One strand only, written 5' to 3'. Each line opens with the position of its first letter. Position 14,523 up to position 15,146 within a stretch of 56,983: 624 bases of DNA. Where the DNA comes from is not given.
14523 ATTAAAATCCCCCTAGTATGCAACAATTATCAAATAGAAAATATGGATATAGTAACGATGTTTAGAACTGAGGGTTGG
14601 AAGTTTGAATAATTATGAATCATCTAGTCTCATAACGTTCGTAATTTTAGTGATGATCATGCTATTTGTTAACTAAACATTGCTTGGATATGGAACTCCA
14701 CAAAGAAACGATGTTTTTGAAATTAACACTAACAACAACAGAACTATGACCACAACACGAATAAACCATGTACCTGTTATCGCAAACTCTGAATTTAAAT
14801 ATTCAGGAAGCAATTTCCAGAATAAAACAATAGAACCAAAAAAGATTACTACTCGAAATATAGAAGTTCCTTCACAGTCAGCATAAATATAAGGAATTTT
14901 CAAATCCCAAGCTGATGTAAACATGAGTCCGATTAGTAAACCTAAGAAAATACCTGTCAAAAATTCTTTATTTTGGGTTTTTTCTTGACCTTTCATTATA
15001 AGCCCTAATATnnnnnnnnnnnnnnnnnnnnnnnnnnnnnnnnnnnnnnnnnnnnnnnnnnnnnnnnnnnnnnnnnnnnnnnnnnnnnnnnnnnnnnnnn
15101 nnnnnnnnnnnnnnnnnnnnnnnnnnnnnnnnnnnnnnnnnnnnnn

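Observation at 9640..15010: AT-rich accessory island between core genes: Type IIG R-M, XRE-ImmA/IrrE protease, DUF4411 PIN-like and a small membrane protein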

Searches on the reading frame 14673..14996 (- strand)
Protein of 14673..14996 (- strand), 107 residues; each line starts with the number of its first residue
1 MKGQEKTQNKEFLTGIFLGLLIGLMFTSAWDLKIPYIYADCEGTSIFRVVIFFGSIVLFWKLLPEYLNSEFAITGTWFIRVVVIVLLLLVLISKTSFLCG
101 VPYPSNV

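Call 3: search_protein_families(library=pfam, proteins=[window:14673-14996:-], max_evalue=0.01)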
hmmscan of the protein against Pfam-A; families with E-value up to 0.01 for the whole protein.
window:14673-14996:- (107 aa): 0 families

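Call 4: search_protein_families(library=padloc, proteins=[window:14673-14996:-], max_evalue=0.01)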
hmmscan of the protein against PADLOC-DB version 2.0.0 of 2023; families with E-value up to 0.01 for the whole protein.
window:14673-14996:- (107 aa): 0 families

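Call 5: search_protein_families(library=ncbifam, proteins=[window:14673-14996:-], max_evalue=0.01)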
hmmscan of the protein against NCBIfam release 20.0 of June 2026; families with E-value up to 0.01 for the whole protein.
window:14673-14996:- (107 aa): 0 families

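Call 55: find_homologous_proteins(query=window:14673-14996:-, max_evalue=0.01)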
Query window:14673-14996:- (107 aa): 1 proteins with E <= 0.01 among 19 candidates.
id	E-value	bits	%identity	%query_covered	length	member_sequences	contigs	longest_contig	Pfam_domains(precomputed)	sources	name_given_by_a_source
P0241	2.0e-63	229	100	100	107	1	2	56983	-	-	-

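Call 70: search_protein_representatives(protein=window:14673-14996:-)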
Query: 107 residues. Proteins with E-value up to 0.001 (for the whole library): 3; up to 1e-10: 1; up to 1e-30: 1. The best 3 are listed.
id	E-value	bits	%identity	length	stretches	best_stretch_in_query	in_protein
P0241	6.5e-64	229.3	100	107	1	1-107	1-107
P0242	3.8e-06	43.4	32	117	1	5-101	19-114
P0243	3.2e-05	40.4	38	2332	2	21-45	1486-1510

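Call 73: find_encoding_contigs(protein=P0242, flank=6000, max_places=3)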
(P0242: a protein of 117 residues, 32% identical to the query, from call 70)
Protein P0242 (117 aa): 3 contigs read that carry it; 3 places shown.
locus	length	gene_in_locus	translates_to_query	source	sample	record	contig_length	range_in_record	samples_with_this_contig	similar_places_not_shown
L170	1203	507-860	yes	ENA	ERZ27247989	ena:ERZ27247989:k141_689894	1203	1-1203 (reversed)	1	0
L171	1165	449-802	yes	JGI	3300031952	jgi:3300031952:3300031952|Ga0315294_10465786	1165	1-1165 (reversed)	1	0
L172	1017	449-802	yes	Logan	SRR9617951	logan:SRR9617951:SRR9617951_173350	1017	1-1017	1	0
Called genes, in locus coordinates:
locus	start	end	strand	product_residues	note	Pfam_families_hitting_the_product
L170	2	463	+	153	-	?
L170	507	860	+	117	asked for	-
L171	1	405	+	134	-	?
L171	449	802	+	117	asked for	-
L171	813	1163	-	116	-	?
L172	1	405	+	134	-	?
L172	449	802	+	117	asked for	-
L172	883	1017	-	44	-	?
